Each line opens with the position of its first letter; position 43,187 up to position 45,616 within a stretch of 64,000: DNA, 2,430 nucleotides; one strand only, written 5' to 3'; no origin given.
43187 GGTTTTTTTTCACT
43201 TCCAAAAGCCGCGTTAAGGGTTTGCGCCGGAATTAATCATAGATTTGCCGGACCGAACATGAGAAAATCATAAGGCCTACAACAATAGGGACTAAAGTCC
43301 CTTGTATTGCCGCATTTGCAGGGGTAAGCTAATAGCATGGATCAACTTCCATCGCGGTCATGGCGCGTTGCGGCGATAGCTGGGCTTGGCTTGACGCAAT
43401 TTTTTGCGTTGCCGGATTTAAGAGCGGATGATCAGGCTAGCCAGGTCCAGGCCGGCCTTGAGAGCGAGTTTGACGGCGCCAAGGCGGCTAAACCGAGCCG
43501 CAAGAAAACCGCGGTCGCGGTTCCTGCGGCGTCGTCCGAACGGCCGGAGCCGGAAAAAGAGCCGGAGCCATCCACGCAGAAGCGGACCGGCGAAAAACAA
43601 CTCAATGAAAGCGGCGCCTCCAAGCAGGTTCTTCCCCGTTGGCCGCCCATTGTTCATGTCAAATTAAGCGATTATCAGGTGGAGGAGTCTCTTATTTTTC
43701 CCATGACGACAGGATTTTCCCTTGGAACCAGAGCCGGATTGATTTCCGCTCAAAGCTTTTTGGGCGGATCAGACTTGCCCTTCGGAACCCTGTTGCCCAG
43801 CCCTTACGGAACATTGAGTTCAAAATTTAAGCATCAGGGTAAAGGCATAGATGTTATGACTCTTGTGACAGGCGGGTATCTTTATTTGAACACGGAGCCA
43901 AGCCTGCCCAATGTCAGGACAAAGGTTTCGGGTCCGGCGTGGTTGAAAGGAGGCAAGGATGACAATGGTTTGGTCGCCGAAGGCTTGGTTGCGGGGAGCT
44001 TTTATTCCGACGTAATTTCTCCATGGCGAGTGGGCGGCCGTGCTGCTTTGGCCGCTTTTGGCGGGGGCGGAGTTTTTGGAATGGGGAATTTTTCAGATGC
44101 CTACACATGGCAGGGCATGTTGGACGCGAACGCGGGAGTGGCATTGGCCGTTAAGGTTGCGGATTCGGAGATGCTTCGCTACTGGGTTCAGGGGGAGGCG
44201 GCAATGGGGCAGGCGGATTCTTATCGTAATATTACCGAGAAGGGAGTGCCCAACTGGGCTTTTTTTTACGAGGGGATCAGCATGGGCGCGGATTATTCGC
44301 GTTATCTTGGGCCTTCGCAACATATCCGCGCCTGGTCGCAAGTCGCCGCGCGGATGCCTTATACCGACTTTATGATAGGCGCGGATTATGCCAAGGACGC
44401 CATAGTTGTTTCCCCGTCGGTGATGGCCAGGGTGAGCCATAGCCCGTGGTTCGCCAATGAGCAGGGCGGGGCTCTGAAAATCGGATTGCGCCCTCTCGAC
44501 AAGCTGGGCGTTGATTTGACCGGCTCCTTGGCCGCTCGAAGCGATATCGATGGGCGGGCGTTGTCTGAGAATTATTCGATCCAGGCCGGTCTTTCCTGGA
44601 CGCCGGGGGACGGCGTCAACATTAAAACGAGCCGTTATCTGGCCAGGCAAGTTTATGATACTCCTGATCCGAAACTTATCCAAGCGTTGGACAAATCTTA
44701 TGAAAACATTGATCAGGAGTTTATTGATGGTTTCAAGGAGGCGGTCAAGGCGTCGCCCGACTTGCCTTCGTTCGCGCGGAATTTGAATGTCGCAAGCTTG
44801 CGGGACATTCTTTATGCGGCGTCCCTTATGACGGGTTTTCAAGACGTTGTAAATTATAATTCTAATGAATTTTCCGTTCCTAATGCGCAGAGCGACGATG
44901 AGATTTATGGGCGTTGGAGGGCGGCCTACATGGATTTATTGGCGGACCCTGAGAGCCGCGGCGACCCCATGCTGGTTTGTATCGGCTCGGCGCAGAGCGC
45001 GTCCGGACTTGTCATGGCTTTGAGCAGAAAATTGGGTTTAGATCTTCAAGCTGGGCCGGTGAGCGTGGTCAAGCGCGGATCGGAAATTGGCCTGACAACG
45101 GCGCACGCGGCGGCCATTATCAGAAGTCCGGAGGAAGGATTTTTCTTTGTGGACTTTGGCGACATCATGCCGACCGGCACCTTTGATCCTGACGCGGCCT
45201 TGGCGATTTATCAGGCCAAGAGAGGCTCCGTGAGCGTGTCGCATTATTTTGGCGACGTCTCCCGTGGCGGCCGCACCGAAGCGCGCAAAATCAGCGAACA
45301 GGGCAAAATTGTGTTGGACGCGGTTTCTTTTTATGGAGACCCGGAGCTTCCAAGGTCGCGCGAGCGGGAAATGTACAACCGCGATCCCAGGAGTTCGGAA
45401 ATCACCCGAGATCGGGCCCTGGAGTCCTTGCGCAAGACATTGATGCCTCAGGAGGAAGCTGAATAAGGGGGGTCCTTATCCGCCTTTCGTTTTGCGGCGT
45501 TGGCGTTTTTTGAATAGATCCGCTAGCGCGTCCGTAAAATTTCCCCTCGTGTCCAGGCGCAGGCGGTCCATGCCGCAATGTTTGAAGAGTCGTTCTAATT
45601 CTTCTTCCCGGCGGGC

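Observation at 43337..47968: DUF58 flanked by two large secreted proteins: a barrel fused to a transglutaminase-like domain, and an HERFH protein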

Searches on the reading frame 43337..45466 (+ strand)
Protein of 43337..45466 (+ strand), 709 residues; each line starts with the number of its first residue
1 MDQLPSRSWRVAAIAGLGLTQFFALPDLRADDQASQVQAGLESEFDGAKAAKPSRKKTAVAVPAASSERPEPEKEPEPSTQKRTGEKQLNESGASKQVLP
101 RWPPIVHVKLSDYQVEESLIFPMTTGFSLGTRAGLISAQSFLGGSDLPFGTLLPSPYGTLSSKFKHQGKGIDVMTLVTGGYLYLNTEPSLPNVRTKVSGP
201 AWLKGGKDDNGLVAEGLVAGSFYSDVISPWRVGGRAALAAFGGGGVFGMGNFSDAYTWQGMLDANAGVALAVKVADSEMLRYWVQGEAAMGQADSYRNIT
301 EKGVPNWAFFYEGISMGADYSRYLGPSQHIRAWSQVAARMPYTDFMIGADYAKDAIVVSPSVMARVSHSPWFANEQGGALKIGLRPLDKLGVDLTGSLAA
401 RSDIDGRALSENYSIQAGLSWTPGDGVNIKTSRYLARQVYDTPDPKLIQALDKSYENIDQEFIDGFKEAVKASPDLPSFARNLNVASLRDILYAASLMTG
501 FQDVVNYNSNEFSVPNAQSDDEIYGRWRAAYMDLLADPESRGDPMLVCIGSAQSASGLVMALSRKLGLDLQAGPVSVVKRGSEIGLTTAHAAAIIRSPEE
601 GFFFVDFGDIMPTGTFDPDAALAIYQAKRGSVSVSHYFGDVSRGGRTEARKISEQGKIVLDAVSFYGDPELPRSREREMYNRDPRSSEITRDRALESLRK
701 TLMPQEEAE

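Call 4: search_protein_families(library=pfam, proteins=[window:43337-45466:+], max_evalue=0.1)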
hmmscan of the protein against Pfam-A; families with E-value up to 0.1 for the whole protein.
window:43337-45466:+ (709 aa): 0 families

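Call 5: search_protein_families(library=ncbifam, proteins=[window:43337-45466:+], max_evalue=0.1)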
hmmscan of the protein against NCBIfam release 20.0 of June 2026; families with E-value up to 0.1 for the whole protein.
window:43337-45466:+ (709 aa): 0 families

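Call 6: find_homologous_proteins(query=window:43337-45466:+)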
Query window:43337-45466:+ (709 aa): 2 proteins with E <= 0.001 among 8000 candidates.
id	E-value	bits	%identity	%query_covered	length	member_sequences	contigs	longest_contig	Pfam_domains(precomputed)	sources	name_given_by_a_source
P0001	0.0e+0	1595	100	100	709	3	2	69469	-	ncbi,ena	ncbi:MAG: hypothetical protein AAB091_01925 [Elusimicrobiota bacterium]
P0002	9.3e-163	561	43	95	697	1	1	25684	-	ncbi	-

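Call 9: find_encoding_contigs(protein=P0002, flank=10000)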
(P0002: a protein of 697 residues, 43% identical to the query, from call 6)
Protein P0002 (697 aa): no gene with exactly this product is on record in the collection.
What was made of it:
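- Tried and rejected: The closest 709-aa homologue could not be retrieved (call 9).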

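Call 21: search_solved_structures(query=A2, max_evalue=10, show_alignments=2)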
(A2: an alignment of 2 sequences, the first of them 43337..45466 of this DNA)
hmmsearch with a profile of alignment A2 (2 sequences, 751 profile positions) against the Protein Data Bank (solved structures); distinct sequences matched with E-value up to 10: 1.
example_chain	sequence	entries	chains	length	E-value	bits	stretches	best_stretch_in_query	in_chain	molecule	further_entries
7cce_A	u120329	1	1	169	1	10.6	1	472-507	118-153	Bromo-adjacent homology (BAH) domain-containing protein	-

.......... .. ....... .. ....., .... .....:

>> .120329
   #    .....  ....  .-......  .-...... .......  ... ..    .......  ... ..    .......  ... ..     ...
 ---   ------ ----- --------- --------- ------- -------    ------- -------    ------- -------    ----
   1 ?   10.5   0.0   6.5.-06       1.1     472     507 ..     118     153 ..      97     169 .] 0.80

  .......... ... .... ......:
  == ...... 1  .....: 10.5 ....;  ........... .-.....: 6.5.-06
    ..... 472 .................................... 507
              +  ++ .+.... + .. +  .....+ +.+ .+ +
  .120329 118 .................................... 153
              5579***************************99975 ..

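Call 32: search_protein_representatives(alignment_id=A2)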
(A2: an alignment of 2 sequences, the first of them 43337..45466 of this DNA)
Query: 2 sequences, 751 profile positions. Proteins with E-value up to 0.001 (for the whole library): 39; up to 1e-10: 33; up to 1e-30: 12. The best 39 are listed.
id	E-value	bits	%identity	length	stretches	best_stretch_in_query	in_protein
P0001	0.0e+00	1430.1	-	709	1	1-751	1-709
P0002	0.0e+00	1397.5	-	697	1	17-746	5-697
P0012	6.4e-145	500.7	-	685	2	253-744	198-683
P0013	2.8e-124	432.5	-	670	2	249-745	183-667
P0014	1.3e-122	426.9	-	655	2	260-744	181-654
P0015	2.9e-116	406.0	-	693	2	257-744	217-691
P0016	1.4e-108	380.6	-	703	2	252-744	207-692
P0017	3.0e-83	296.8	-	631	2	257-744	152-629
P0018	5.9e-57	209.9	-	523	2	256-621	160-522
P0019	1.7e-39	152.1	-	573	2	258-684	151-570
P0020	2.0e-33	132.0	-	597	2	401-740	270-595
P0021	6.5e-33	130.4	-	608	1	259-743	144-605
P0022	4.1e-29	117.8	-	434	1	502-746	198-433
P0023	2.2e-28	115.4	-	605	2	502-736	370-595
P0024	2.4e-28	115.3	-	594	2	500-743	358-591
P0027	1.4e-24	102.8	-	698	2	397-711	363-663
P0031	4.9e-22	94.4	-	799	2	260-746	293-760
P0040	7.7e-15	70.6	-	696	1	505-737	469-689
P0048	4.7e-04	34.9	-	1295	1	634-731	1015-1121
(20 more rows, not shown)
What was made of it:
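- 39 family representatives among 1.84 billion proteins (call 32).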

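Call 39: find_encoding_contigs(protein=P0012, flank=10000, max_places=3)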
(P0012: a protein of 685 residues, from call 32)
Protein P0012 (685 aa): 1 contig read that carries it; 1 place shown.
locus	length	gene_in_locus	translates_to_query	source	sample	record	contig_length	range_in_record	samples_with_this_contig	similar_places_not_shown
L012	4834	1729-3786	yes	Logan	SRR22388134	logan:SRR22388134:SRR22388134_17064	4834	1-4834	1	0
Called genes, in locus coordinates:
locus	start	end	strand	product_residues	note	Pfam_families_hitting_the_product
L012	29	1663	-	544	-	PF03417:AAT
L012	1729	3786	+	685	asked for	-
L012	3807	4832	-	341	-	?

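Call 40: find_encoding_contigs(protein=P0013, flank=10000, max_places=3)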
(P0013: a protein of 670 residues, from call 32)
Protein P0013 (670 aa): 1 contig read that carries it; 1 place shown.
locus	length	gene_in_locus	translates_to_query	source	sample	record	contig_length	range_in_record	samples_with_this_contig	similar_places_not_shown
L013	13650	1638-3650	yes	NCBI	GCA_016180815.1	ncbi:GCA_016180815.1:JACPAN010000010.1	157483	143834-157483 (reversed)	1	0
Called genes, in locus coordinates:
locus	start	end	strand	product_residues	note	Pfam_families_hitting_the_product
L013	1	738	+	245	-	PF01609:DDE_Tnp_1 (weak)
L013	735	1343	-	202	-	-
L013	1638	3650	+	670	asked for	-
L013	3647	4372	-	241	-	-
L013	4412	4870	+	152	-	PF00877:NLPC_P60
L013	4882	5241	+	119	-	PF03745:DUF309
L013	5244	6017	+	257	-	PF08003:Methyltransf_9 (faint), PF01209:Ubie_methyltran, PF02353:CMAS (weak), PF13489:Methyltransf_23, PF13847:Methyltransf_31, PF08241:Methyltransf_11, PF08242:Methyltransf_12, PF13649:Methyltransf_25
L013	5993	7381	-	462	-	PF05958:tRNA_U5-meth_tr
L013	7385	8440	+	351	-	PF01663:Phosphodiest (weak), PF01676:Metalloenzyme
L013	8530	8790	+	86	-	PF02201:SWIB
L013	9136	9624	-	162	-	PF02643:DUF192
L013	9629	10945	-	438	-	PF01565:FAD_binding_4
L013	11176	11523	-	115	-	PF03840:SecG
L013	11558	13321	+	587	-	PF07973:tRNA_SAD, PF00587:tRNA-synt_2b, PF03129:HGTP_anticodon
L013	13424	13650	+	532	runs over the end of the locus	PF13729:TraF_2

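Call 41: find_encoding_contigs(protein=P0016, flank=10000, max_places=3)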
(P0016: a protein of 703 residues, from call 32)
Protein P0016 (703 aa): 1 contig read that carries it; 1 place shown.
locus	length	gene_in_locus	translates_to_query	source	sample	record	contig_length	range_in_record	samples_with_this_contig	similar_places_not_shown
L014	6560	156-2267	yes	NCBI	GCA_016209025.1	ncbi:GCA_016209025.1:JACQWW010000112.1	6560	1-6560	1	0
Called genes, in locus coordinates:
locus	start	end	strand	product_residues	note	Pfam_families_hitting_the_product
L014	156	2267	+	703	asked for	-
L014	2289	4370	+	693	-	-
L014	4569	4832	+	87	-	PF02201:SWIB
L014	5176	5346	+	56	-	-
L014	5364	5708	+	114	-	PF20205:DUF6567 (faint)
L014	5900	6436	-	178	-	PF00589:Phage_integrase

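Call 42: find_encoding_contigs(protein=P0023, flank=10000, max_places=3)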
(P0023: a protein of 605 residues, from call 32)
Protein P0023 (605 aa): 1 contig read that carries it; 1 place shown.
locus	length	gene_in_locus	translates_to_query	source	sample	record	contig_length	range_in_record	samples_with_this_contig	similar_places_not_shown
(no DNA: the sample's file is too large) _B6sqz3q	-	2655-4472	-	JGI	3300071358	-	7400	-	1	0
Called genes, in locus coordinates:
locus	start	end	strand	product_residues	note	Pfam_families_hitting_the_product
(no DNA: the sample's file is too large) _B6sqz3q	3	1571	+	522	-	?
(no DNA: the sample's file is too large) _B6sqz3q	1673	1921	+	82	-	-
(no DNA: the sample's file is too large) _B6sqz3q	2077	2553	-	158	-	-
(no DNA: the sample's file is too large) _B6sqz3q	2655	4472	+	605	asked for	-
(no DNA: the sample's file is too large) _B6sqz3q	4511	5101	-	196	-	PF04191:PEMT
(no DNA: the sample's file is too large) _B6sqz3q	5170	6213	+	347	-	PF01590:GAF, PF13185:GAF_2, PF13492:GAF_3, PF00990:GGDEF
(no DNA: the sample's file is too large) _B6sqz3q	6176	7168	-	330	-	PF01073:3Beta_HSD, PF01370:Epimerase, PF02719:Polysacc_synt_2 (weak), PF04321:RmlD_sub_bind, PF05368:NmrA, PF13460:NAD_binding_10, PF16363:GDP_Man_Dehyd, PF07993:NAD_binding_4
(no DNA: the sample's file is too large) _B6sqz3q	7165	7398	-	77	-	?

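Call 44: search_protein_families(library=pfam, proteins=[L012:3807-4832:-, L013:735-1343:-, L013:3647-4372:-, L014:2289-4370:+], max_evalue=0.01)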
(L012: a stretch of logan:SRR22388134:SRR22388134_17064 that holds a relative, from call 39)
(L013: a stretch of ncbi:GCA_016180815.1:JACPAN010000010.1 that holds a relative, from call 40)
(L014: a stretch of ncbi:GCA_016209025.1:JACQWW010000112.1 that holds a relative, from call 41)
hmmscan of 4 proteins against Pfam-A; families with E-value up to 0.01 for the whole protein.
L012:3807-4832:- (341 aa): 29 families (the best 25 are shown)
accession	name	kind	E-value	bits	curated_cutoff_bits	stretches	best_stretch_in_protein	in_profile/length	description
PF07719.23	TPR_2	-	1.3e-19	69.1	27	2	189-216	5-32/34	Tetratricopeptide repeat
PF13431.12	TPR_17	-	2.1e-18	65.4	24.4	1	207-239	1-33/34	Tetratricopeptide repeat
PF14559.12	TPR_19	-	1.6e-17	64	25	2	264-322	2-60/68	Tetratricopeptide repeat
PF13181.12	TPR_8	-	2.1e-17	62.2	25.7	2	220-251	2-33/34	Tetratricopeptide repeat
PF00515.34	TPR_1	-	2.1e-16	59.4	27.8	2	189-215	5-31/34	Tetratricopeptide repeat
PF13424.12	TPR_12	-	4.7e-16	59.2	30.1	1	187-248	5-67/77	Tetratricopeptide repeat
PF13428.12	TPR_14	-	9.8e-16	57.1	23.5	1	191-227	7-43/44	Tetratricopeptide repeat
PF13432.12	TPR_16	-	4.8e-13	49.7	32.7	2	190-251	2-63/65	Tetratricopeptide repeat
PF13414.12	TPR_11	-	8e-13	48.3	26.8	1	194-233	3-42/42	TPR repeat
PF13374.12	TPR_10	-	3.3e-09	36.9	27.5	1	189-214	6-31/42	Tetratricopeptide repeat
PF23914.1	TPR_CcmH_CycH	-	8.1e-09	35.9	42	1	236-320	34-120/158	Cytochrome c-type biogenesis protein H TPR domain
PF07721.20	TPR_4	-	4.8e-08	33.3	27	0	190-208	6-24/26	Tetratricopeptide repeat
PF25060.1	ARM_TT21_2nd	-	3.2e-07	30.5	27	1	242-312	46-115/270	Tetratricopeptide repeat protein 21 second ARM domain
PF13174.12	TPR_6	-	6.4e-07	30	26.3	0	191-215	6-30/33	Tetratricopeptide repeat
PF13176.12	TPR_7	-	9.8e-07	28.8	27.9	1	190-213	4-27/36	Tetratricopeptide repeat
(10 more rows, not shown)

L013:735-1343:- (202 aa): 0 families

L013:3647-4372:- (241 aa): 0 families

L014:2289-4370:+ (693 aa): 0 families

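Call 48: predict_structure(alignment_id=A3)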
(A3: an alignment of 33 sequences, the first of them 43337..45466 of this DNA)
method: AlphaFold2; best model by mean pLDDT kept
length: 709 residues; sequences in the alignment: 33
mean_pLDDT: 87.3   pTM: 0.84
mean pLDDT of the five models: 87.3, 86.8, 86.4, 86.2, 85.0
residues with pLDDT >= 90: 552; 70-90: 34; 50-70: 39; < 50: 84
segments of 3 or more residues with pLDDT < 50: 1-33, 48-74, 76-78, 80-97, 707-709
pLDDT, mean of each block of 10 residues (from residue 1): 41 42 40 54 52 43 38 46 43 48 90 98 95 98 96 98 96 98 96 68 60 93 98 98 98 86 98 97 98 95 94 98 95 98 98 97 98 98 97 98 97 98 96 97 94 93 97 97 98 97 93 92 96 94 92 98 98 96 78 97 96 98 96 97 95 98 97 93 96 97 68
secondary structure, 60 per line:
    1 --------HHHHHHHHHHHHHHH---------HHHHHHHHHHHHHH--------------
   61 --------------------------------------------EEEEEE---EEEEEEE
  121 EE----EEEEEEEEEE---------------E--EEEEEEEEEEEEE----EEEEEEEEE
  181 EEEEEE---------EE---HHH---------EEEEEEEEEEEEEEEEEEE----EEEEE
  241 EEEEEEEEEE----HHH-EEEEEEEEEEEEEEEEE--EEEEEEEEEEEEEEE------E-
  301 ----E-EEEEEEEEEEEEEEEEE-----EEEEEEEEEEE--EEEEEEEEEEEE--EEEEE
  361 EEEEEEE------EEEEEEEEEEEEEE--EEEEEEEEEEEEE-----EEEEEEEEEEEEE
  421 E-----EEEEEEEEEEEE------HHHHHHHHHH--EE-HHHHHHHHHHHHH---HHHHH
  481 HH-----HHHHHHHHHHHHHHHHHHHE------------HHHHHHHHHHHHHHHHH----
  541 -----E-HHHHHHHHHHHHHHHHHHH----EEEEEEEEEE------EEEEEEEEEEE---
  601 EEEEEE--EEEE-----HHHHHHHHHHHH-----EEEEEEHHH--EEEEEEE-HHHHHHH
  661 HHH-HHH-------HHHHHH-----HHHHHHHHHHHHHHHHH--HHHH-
elements in order (helices of 4 or more, strands of 3 or more residues): H9-23 H33-46 E105-110 E114-122 E127-136 E155-167 E172-186 E213-231 E236-250 E259-275 E278-292 E307-323 E329-339 E342-353 E356-367 E374-387 E390-402 E408-421 E427-438 H445-454 H460-472 H476-482 H488-506 H520-536 H548-566 E571-580 E587-597 E601-606 E609-612 H618-629 E635-640 E646-652 H654-663 H675-680 H686-702 H705-708
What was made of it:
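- On Transglutaminase-like superfamily (PF01841 Transglut_core): The secondary-structure order in the AF2 model fits (call 48).
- Closest known: Transglutaminase-like superfamily. Same: Cys sits at the start of a helix, followed by a strand, then the His strand and the Asp strand (call 48).
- Closest known: 16-stranded outer-membrane barrels. Different: The long variable loops fall on the same side as the chain termini if residues 105-122 form one strand (call 48).
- Checked: The AF2 model (pLDDT 87.3, pTM 0.84) shows strands over 105-438 and an alpha/beta domain over 445-709 (call 48).
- AF2 pLDDT 87.3, pTM 0.84 (call 48). DSSP shows 17 strand elements, so barrel parity and the side on which the C-domain lies remain unresolved (call 48). 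pTM 0.84 implies a fixed barrel/domain arrangement, as in plugged transporters (call 48).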

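Call 50: search_protein_families(library=pfam, alignment_id=A3, max_evalue=1)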
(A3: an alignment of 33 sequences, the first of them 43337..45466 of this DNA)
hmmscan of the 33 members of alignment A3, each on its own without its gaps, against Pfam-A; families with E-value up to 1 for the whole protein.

A. member 1, window:43337-45466:+ (709 aa): 0 families

B. families by the number of members that match (of 33 scanned): 12 families
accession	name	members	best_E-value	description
PF01012.27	ETF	1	0.0029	Electron transfer flavoprotein domain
PF17091.10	Inovirus_G7P_1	1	0.0048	Inovirus G7P protein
PF06757.18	Ins_allergen_rp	1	0.01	Insect allergen related repeat, nitrile-specifier detoxification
PF01650.23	Peptidase_C13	1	0.033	Peptidase C13 family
PF01841.26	Transglut_core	1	0.05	Transglutaminase-like superfamily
PF18833.7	TPR_22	1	0.063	Tetratricopeptide repeat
PF16693.10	Yop-YscD_ppl_1st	1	0.11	YscD/CdsD-like Bon-like domain 1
PF09783.14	Vac_ImportDeg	1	0.13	Vacuolar import and degradation protein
PF16317.11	Glyco_hydro_99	1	0.13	Glycosyl hydrolase family 99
PF01219.24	DAGK_prokar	1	0.2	Prokaryotic diacylglycerol kinase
PF22465.2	Spike_JR2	1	0.22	Spike protein P1, second jelly-roll domain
PF13953.12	PapC_C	1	0.24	PapC C-terminal domain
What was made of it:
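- On Transglutaminase-like superfamily (PF01841 Transglut_core): One of 33 family members hits at E 0.05 (call 50).
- Only 1 of 33 members touches Pfam Transglut_core, at E 0.05 (call 50).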

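Call 52: find_related_loci(query=A4, collection=genome_contigs, flank=10000)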
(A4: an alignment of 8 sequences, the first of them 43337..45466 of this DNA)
Query A4 (709 aa) in genome_contigs; peptide patterns used: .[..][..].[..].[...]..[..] (x = any residue, [..] = any of these).
122 stretches matched a pattern; 3 encode a relative of the query (tblastn E <= 1e-3); 3 distinct loci.
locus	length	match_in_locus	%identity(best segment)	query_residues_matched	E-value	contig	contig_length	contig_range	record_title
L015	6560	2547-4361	35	72-702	1e-110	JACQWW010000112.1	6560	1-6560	MAG: Elusimicrobia bacterium isolate NC_groundwater_1499_Pr4_B-0.1um_52_3 SR1-18-B1_scaffold_230698, whole genome shotgu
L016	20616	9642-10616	28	365-700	4e-32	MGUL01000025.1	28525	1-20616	MAG: Elusimicrobia bacterium RBG_16_66_12 RBG_16_scaffold_13211, whole genome shotgun sequence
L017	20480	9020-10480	27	192-693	4e-32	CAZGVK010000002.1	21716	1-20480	MAG TPA_asm: uncultured Elusimicrobia sp. isolate binchicken_co203_514 genome assembly, contig: k141_2608821, whole geno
